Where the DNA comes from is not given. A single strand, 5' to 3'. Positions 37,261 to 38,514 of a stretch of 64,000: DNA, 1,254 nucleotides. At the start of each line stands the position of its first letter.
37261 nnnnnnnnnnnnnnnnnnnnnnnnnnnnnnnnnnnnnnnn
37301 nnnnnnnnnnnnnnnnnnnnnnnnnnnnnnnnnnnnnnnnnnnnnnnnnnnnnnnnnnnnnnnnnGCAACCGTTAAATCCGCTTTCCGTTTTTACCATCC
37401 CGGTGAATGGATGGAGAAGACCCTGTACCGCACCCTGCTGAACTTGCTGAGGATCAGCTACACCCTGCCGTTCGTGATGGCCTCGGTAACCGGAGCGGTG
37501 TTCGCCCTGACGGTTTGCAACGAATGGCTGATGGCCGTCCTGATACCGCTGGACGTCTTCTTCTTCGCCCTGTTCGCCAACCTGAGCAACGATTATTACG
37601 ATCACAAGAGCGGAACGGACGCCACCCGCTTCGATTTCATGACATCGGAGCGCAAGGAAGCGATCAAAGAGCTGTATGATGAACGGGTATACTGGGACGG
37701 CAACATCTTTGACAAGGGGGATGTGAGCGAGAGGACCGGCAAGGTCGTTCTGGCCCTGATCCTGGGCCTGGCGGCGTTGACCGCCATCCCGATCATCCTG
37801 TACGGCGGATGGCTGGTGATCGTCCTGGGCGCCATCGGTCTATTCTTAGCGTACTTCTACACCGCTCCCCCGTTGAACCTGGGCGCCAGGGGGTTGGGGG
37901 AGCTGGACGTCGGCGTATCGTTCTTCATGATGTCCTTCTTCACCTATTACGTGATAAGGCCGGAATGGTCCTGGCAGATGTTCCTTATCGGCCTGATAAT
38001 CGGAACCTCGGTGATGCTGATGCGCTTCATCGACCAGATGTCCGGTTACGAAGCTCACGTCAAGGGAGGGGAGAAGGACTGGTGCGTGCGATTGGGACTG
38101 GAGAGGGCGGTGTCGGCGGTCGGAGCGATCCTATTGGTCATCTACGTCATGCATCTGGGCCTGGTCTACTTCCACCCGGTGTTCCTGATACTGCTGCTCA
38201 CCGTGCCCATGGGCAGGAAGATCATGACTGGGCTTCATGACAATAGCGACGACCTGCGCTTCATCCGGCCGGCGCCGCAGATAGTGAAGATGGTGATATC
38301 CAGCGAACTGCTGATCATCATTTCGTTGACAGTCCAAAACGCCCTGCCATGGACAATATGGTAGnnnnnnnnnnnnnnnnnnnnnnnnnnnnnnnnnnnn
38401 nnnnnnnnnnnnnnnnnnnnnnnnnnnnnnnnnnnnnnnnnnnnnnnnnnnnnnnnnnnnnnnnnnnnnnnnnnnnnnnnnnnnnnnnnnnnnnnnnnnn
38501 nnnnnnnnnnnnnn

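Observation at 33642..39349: LuxE-LuxC-SDR-UbiA operon with an overlapping convergent radical SAM gene: a possible carboxylate-reduction/prenylation lipid or cofactor pathway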

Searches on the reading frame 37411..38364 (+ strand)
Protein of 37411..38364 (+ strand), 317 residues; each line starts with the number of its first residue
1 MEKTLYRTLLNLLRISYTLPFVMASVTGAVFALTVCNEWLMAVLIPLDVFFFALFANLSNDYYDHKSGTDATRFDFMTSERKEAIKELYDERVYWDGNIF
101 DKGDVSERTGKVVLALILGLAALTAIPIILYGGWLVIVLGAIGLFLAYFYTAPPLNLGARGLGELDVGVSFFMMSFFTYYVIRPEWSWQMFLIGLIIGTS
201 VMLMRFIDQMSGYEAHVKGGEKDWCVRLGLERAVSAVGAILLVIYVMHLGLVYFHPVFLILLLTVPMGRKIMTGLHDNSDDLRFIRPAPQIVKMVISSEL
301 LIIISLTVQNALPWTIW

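Call 3: search_protein_families(library=pfam, proteins=[window:37411-38364:+], max_evalue=0.01)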
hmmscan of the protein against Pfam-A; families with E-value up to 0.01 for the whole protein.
window:37411-38364:+ (317 aa): 1 family
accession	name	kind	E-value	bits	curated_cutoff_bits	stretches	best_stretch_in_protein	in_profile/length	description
PF01040.23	UbiA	-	1.2e-15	58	34.2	1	22-264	2-219/250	UbiA prenyltransferase family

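Call 4: search_protein_families(library=ncbifam, proteins=[window:37411-38364:+], max_evalue=0.01)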
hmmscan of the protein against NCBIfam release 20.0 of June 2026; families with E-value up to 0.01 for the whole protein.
window:37411-38364:+ (317 aa): 13 families
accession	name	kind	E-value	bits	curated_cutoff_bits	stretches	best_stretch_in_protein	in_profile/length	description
TIGR02235.1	menA_cyano-plnt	equivalog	2.3e-17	63.2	225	1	114-304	88-281/285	2-carboxy-1,4-naphthoquinone phytyltransferase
NF004751.0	PRK06080.1-3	equivalog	3.5e-17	62.9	264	1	104-282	89-269/296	1,4-dihydroxy-2-naphthoate polyprenyltransferase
NF004749.0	PRK06080.1-1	equivalog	4.1e-16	59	277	1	113-309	108-308/311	1,4-dihydroxy-2-naphthoate polyprenyltransferase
NF009926.0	PRK13387.1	equivalog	8e-15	54.7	316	1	8-292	5-296/317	1,4-dihydroxy-2-naphthoate polyprenyltransferase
TIGR01476.1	chlor_syn_BchG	subfamily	1.8e-09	37.5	212.3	1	103-272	78-250/283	(bacterio)chlorophyll synthase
NF004750.0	PRK06080.1-2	equivalog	4.7e-09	36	346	1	11-302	11-294/301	1,4-dihydroxy-2-naphthoate polyprenyltransferase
NF004617.0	PRK05951.1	equivalog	3.5e-08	32.9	239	1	16-253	25-245/306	prenyltransferase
TIGR00751.1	menA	equivalog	7.9e-08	32.1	102.15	1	18-271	4-250/284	1,4-dihydroxy-2-naphthoate octaprenyltransferase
NF005742.0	PRK07566.1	equivalog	1.6e-05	24.2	313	1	103-247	106-249/315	chlorophyll synthase ChlG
NF004753.0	PRK06080.1-5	equivalog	4.3e-05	22.9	555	1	56-279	67-276/312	1,4-dihydroxy-2-naphthoate polyprenyltransferase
NF009058.0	PRK12392.1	subfamily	6.5e-05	22.1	494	1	111-263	104-256/333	bacteriochlorophyll c synthase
NF004752.0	PRK06080.1-4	subfamily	9.2e-05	22.2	289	0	18-197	19-179/300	1,4-dihydroxy-2-naphthoate polyprenyltransferase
TIGR02056.1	ChlG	equivalog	0.00015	21.4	436.45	1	108-245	101-241/306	chlorophyll synthase ChlG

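Call 22: search_solved_structures(query=window:37411-38364:+, max_evalue=1)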
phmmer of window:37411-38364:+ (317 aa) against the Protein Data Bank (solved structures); distinct sequences matched with E-value up to 1: 2.
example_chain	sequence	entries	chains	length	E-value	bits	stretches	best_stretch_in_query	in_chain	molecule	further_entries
9sau_C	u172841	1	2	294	0.0032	20.1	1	110-266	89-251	Chlorophyll a synthase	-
9sas_C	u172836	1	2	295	0.0032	20.1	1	110-266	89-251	Chlorophyll a synthase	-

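Call 23: find_homologous_proteins(query=window:37411-38364:+, max_evalue=0.001)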
Query window:37411-38364:+ (317 aa): 677 proteins with E <= 0.001 among 8000 candidates; the best 120 are listed.
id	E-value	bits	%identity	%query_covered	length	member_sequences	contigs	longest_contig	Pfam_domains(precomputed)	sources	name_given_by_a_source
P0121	7.0e-197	671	94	100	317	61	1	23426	PF01040.24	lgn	-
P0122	1.6e-192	657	92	100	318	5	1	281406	PF01040.24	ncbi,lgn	-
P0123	3.9e-187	639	89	100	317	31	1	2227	PF01040.24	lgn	-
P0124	1.7e-185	634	88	100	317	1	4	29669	PF01040.24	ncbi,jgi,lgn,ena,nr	ncbi:MAG: prenyltransferase [Euryarchaeota archaeon]|nr:prenyltransferase [Euryarchaeota archaeon]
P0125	2.3e-184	630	87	100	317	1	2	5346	PF01040.24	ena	-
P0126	2.5e-182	623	88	99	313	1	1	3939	PF01040.24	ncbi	-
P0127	2.4e-181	620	86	100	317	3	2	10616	PF01040.24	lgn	-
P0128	8.3e-178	609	84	100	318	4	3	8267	PF01040.24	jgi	jgi:1,4-dihydroxy-2-naphthoate polyprenyltransferase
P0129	1.1e-175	602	83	100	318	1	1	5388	PF01040.24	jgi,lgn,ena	-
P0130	1.5e-175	601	83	100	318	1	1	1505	PF01040.24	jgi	-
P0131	3.5e-175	600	83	100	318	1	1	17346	PF01040.24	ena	-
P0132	6.8e-175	599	83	100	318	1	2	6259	PF01040.24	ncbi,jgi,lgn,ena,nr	ncbi:MAG TPA: prenyltransferase [Methanomassiliicoccales archaeon]|nr:prenyltransferase [Methanomass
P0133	9.4e-175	598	83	100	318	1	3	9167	PF01040.24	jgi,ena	-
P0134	9.3e-174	595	82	100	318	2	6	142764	PF01040.24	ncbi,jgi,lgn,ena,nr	ncbi:MAG TPA: prenyltransferase [Methanomassiliicoccales archaeon]|jgi:1,4-dihydroxy-2-naphthoate oc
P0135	1.1e-173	595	82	100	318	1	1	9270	PF01040.24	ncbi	-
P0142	8.3e-146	503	69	98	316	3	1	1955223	PF01040.24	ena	-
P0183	4.0e-94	334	49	99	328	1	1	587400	PF01040.24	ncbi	-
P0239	5.4e-88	313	50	96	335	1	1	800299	PF01040.24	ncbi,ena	-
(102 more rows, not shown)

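Call 40: find_encoding_contigs(protein=P0142, flank=8000, max_places=2)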
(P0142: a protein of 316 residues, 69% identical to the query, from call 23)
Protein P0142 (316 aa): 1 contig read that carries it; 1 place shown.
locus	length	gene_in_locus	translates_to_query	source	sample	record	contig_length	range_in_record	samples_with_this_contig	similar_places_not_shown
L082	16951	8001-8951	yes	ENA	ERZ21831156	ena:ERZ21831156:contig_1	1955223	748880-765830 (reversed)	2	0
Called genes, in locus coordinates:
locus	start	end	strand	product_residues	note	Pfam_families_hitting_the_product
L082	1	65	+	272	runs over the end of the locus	PF01113:DapB_N (weak), PF01118:Semialdhyde_dh (weak), PF01488:Shikimate_DH (weak), PF02254:TrkA_N (weak), PF03435:Sacchrp_dh_NADP (weak), PF03447:NAD_binding_3, PF01958:Asp_DH_C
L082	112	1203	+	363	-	PF01321:Creatinase_N, PF00557:Peptidase_M24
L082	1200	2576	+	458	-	PF01523:PmbA_TldD_1st, PF19290:PmbA_TldD_2nd, PF19289:PmbA_TldD_3rd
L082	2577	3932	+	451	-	PF01523:PmbA_TldD_1st, PF19290:PmbA_TldD_2nd (weak), PF19289:PmbA_TldD_3rd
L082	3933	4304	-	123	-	PF04126:Cyclophil_like, PF18050:Cyclophil_like2 (weak)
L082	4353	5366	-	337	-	PF02826:2-Hacid_dh_C (weak), PF07991:KARI_N, PF03446:NAD_binding_2 (weak), PF03807:F420_oxidored (weak), PF01450:KARI_C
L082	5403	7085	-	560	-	PF02776:TPP_enzyme_N, PF00205:TPP_enzyme_M, PF02775:TPP_enzyme_C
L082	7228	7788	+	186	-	PF04229:GrpB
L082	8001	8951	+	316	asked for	PF01040:UbiA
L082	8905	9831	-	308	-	PF04055:Radical_SAM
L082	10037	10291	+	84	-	PF18898:DUF5654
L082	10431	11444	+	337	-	PF00044:Gp_dh_N (weak), PF01113:DapB_N (weak), PF02800:Gp_dh_C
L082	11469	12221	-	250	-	PF01061:ABC2_membrane, PF12698:ABC2_membrane_3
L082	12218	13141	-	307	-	PF00005:ABC_tran, PF13304:AAA_21 (weak)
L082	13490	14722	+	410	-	PF00162:PGK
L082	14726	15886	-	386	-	PF00155:Aminotran_1_2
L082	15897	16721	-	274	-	PF01678:DAP_epimerase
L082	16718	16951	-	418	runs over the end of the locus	PF01168:Ala_racemase_N, PF02784:Orn_Arg_deC_N, PF00278:Orn_DAP_Arg_deC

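Call 41: find_encoding_contigs(protein=P0183, flank=8000, max_places=2)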
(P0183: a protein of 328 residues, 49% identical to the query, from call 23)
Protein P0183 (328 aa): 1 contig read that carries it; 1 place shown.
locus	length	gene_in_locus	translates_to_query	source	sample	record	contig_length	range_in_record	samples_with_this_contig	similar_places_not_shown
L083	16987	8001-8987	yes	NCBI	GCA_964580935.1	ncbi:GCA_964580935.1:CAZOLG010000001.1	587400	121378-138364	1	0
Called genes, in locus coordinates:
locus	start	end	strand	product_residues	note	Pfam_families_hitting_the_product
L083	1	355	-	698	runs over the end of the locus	PF03190:Thioredox_DsbH, PF13899:Thioredoxin_7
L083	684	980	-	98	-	-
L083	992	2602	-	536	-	PF01645:Glu_synthase (faint)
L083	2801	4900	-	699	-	PF02629:CoA_binding, PF13380:CoA_binding_2, PF13607:Succ_CoA_lig, PF19045:Ligase_CoA_2, PF13549:ATP-grasp_5, PF08442:ATP-grasp_2 (weak)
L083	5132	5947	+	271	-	PF01555:N6_N4_Mtase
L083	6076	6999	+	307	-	PF00924:MS_channel_2nd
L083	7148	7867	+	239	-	PF00882:Zn_dep_PLPC (weak)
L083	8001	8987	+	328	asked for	PF01040:UbiA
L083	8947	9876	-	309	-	PF04055:Radical_SAM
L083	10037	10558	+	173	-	PF00210:Ferritin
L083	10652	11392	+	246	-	PF00881:Nitroreductase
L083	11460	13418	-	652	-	PF02754:CCG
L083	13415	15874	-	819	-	PF07992:Pyr_redox_2 (weak), PF01266:DAO, PF12831:FAD_oxidored (weak), PF13450:NAD_binding_8 (weak), PF12838:Fer4_7 (weak), PF13237:Fer4_10, PF14697:Fer4_21, PF02662:FlpD, +7 more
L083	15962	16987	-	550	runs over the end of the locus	PF00890:FAD_binding_2, PF03486:HI0933_like (faint)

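Call 42: find_encoding_contigs(protein=P0239, flank=8000, max_places=2)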
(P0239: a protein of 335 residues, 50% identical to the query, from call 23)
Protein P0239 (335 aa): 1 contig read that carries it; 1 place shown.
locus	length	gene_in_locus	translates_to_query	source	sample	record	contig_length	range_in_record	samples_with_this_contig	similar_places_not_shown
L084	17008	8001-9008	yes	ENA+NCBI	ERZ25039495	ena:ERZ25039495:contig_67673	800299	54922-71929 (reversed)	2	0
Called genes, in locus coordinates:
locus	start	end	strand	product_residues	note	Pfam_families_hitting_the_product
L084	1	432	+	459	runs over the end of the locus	PF01794:Ferric_reduct, PF08022:FAD_binding_8 (weak), PF00175:NAD_binding_1, PF08030:NAD_binding_6 (weak)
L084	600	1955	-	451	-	PF01609:DDE_Tnp_1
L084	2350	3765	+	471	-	PF00072:Response_reg, PF13188:PAS_8 (weak), PF00989:PAS (weak), PF08448:PAS_4 (weak), PF13426:PAS_9, PF08447:PAS_3, PF14689:SPOB_a (faint)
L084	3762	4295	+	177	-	PF02518:HATPase_c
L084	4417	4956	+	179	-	PF13302:Acetyltransf_3, PF00583:Acetyltransf_1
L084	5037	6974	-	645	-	PF03063:Prismane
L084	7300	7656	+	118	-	-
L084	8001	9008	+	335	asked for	PF01040:UbiA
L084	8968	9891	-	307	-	PF04055:Radical_SAM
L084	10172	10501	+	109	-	PF00355:Rieske, PF13806:Rieske_2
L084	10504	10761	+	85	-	PF00462:Glutaredoxin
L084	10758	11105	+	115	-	PF02943:FeThRed_B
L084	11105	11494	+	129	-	PF00355:Rieske, PF22543:Rieske_4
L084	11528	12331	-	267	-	PF00753:Lactamase_B, PF12706:Lactamase_B_2 (weak)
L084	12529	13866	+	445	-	PF10114:PocR, PF00512:HisKA, PF02518:HATPase_c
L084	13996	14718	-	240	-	-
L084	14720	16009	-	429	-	PF01882:DUF58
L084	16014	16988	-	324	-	PF20030:bpMoxR, PF05496:RuvB_N (faint), PF07726:AAA_3, PF07728:AAA_5, PF17863:AAA_lid_2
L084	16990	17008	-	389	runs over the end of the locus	-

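Call 71: search_protein_families(library=padloc, proteins=[window:37411-38364:+], max_evalue=0.001)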
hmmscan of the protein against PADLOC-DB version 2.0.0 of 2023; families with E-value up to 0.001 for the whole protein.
window:37411-38364:+ (317 aa): 0 families
